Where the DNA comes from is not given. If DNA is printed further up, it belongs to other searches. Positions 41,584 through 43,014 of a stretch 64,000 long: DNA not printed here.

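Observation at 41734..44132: Tandem ProRS-like genes: a motif-2-degenerate copy directly upstream of a bacterial-type, INS-less ProRS in an archaeon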

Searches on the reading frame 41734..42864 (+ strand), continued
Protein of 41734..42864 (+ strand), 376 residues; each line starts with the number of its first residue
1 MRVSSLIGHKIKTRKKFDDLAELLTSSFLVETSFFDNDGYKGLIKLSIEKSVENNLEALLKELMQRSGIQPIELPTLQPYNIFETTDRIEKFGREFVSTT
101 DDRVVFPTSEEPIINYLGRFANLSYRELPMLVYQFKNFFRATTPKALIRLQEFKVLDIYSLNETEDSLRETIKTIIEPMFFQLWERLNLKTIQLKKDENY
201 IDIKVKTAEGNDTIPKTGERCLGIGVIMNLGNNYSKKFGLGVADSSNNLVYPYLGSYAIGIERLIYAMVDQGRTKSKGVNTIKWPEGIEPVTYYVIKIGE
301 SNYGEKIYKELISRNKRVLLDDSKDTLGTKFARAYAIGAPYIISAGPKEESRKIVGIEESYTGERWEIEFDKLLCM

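Call 50: find_encoding_contigs(protein=P0132, flank=10000, max_places=3)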
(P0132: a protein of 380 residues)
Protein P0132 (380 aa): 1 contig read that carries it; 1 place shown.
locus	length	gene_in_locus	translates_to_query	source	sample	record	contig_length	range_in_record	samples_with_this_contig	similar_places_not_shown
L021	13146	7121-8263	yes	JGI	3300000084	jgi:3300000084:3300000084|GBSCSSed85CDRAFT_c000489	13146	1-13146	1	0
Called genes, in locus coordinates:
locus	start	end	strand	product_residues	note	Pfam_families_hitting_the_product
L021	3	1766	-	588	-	?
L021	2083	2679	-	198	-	-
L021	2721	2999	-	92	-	PF01868:RNase_P-MRP_p29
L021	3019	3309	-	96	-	PF05046:Img2 (weak), PF01253:SUI1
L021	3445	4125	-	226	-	PF07650:KH_2, PF00189:Ribosomal_S3_C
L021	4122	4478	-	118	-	PF00237:Ribosomal_L22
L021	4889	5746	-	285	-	PF01135:PCMT (weak), PF01209:Ubie_methyltran, PF13489:Methyltransf_23, PF13847:Methyltransf_31, PF08241:Methyltransf_11, PF08242:Methyltransf_12, PF13649:Methyltransf_25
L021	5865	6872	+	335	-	PF02016:Peptidase_S66, PF17676:Peptidase_S66C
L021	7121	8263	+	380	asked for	PF03129:HGTP_anticodon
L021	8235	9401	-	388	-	PF00152:tRNA-synt_2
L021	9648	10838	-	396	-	PF04894:Nre_N, PF04895:Nre_C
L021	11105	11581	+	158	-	PF01613:Flavin_Reduct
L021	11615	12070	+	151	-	-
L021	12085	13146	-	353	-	?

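Call 73: search_protein_families(library=padloc, proteins=[window:41734-42864:+], max_evalue=0.001)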
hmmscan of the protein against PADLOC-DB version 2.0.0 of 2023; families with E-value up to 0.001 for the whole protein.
window:41734-42864:+ (376 aa): 0 families

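Call 90: predict_structure(alignment_id=A5)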
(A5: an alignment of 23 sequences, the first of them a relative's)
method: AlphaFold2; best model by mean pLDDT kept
length: 376 residues; sequences in the alignment: 23
mean_pLDDT: 93.1   pTM: 0.91
mean pLDDT of the five models: 93.1, 93.0, 92.9, 91.5, 90.4
residues with pLDDT >= 90: 317; 70-90: 56; 50-70: 3; < 50: 0
segments of 3 or more residues with pLDDT < 50: none
pLDDT, mean of each block of 10 residues (from residue 1): 93 93 94 84 88 97 96 93 91 88 87 92 89 94 78 95 97 97 97 94 96 94 96 95 93 97 96 91 96 95 95 96 95 96 94 94 93 89
secondary structure, 60 per line:
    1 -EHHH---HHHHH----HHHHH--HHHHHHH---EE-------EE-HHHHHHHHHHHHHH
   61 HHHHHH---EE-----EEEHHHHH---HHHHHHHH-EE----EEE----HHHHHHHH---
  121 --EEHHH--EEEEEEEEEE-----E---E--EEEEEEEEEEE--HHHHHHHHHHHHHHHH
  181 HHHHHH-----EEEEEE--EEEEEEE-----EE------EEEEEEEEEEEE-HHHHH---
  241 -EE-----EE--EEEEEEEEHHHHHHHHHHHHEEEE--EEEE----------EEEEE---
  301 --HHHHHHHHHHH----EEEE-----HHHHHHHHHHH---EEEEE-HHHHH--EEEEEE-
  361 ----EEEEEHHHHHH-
elements in order: H9-13 H18-22 H25-31 H47-66 E77-79 H80-84 H88-95 E103-105 H110-117 E130-139 E152-162 H165-186 E192-197 E200-206 E220-231 H233-237 E253-260 H261-272 E273-276 E279-282 E293-297 H303-313 E318-321 H327-337 E341-345 H347-351 E354-359 E365-369 H370-375

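Call 94: fold_search(model_id=the predicted structure, library=pdb)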
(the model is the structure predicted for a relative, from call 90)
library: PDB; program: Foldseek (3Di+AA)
matches with E <= 10: 1329; with E <= 0.001: 833
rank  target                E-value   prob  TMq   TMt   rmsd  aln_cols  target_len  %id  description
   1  2i4l_B                5.5e-33  1.00  0.85  0.73   4.6       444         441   20  Rhodopseudomonas palustris prolyl-tRNA synthetase (released 2006-10-24)
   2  2i4l_A                4.2e-32  1.00  0.86  0.74   4.8       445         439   20  Rhodopseudomonas palustris prolyl-tRNA synthetase (released 2006-10-24)
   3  2i4n_B                5.7e-32  1.00  0.85  0.73   4.1       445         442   20  Rhodopseudomonas palustris prolyl-tRNA synthetase in complex with CysAMS (released 2006-10-24)
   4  2j3l_A                2.4e-31  1.00  0.85  0.58   5.4       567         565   17  Prolyl-tRNA synthetase from Enterococcus faecalis complexed with a prolyl-adenylate analogue ('5'-O-(N-(L-PROLYL)-SULF (released 2006-10-11)
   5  2j3l_B                7.5e-31  1.00  0.85  0.57   5.3       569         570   17  Prolyl-tRNA synthetase from Enterococcus faecalis complexed with a prolyl-adenylate analogue ('5'-O-(N-(L-PROLYL)-SULF (released 2006-10-11)
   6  2j3m_B                1.4e-30  1.00  0.85  0.59   5.6       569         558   17  PROLYL-TRNA SYNTHETASE FROM ENTEROCOCCUS FAECALIS COMPLEXED WITH ATP, manganese and prolinol (released 2006-10-11)
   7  5znk                  1.9e-30  1.00  0.84  0.57   4.6       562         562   18  Crystal structure of a bacterial ProRS with ligands (released 2019-05-29)
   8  8w8j_A                5.7e-30  1.00  0.82  0.55   4.8       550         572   17  Crystal structure of bacterial prolyl-tRNA synthetase in complex with inhibitor PAA-19 (released 2024-09-04)
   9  8w8j_B                8.7e-30  1.00  0.82  0.56   3.5       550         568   17  Crystal structure of bacterial prolyl-tRNA synthetase in complex with inhibitor PAA-19 (released 2024-09-04)
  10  2j3m_A                9.2e-30  1.00  0.85  0.59   5.1       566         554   17  PROLYL-TRNA SYNTHETASE FROM ENTEROCOCCUS FAECALIS COMPLEXED WITH ATP, manganese and prolinol (released 2006-10-11)
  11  8w9i_B                1.1e-29  1.00  0.82  0.56   3.5       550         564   17  Crystal structure of bacterial prolyl-tRNA synthetase in complex with inhibitor PAA-5 (released 2024-09-11)
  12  8w8l_B                1.2e-29  1.00  0.82  0.56   3.7       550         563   16  Crystal structure of bacterial prolyl-tRNA synthetase in complex with inhibitor PAA-38 (released 2024-09-04)
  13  5znj                  1.4e-29  1.00  0.83  0.57   4.4       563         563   17  Crystal structure of a bacterial ProRS with ligands (released 2019-05-29)
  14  5ucm_A                7.0e-29  1.00  0.82  0.56   3.6       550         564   17  Crystal Structure of Prolyl-tRNA Synthetase from Pseudomonas aeruginosa (released 2017-02-22)
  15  6nab_B                9.0e-29  1.00  0.71  0.55   4.5       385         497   22  Crystal structure of prolyl-tRNA synthetase from Naegleria fowleri in complex with proline and adenosine monophophspha (released 2019-01-30)
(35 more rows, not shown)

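Call 98: predict_structure(alignment_id=A3)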
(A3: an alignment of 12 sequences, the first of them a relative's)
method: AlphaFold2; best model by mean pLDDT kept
length: 420 residues; sequences in the alignment: 12
mean_pLDDT: 88.0   pTM: 0.88
mean pLDDT of the five models: 88.0, 85.5, 84.3, 80.9, 79.1
residues with pLDDT >= 90: 265; 70-90: 122; 50-70: 24; < 50: 9
segments of 3 or more residues with pLDDT < 50: 142-145, 417-420
pLDDT, mean of each block of 10 residues (from residue 1): 85 67 90 78 91 97 95 83 82 81 77 89 93 83 51 79 95 96 95 85 86 85 86 84 89 91 91 94 95 91 94 95 95 96 96 95 96 97 95 95 95 65
secondary structure, 60 per line:
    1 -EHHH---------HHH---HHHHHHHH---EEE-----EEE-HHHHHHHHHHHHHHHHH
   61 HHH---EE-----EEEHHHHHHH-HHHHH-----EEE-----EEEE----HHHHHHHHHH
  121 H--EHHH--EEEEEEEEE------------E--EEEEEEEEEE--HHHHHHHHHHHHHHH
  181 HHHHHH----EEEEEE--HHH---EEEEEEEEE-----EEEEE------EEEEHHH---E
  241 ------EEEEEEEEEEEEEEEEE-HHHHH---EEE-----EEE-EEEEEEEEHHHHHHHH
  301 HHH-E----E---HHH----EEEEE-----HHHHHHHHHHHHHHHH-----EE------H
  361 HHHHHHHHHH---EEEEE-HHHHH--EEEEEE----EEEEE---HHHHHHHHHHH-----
elements in order: H21-28 E32-34 E40-42 H44-63 E74-76 H77-83 H85-89 E95-97 E103-106 H111-121 E130-138 E154-163 H166-186 E191-196 E205-213 E219-223 E230-233 E247-263 H265-269 E273-275 E281-283 E285-292 H293-303 E321-325 H331-346 H360-370 E374-378 H380-384 E387-392 E397-401 H405-415

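Call 101: find_related_loci(query=A2, collection=viral_contigs, flank=10000)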
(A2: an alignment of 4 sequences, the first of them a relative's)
Query A2 (376 aa) in viral_contigs; peptide patterns used: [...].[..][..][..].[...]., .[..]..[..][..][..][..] (x = any residue, [..] = any of these).
160 stretches matched a pattern, but none encodes a relative of the query by tblastn (E <= 1e-3).
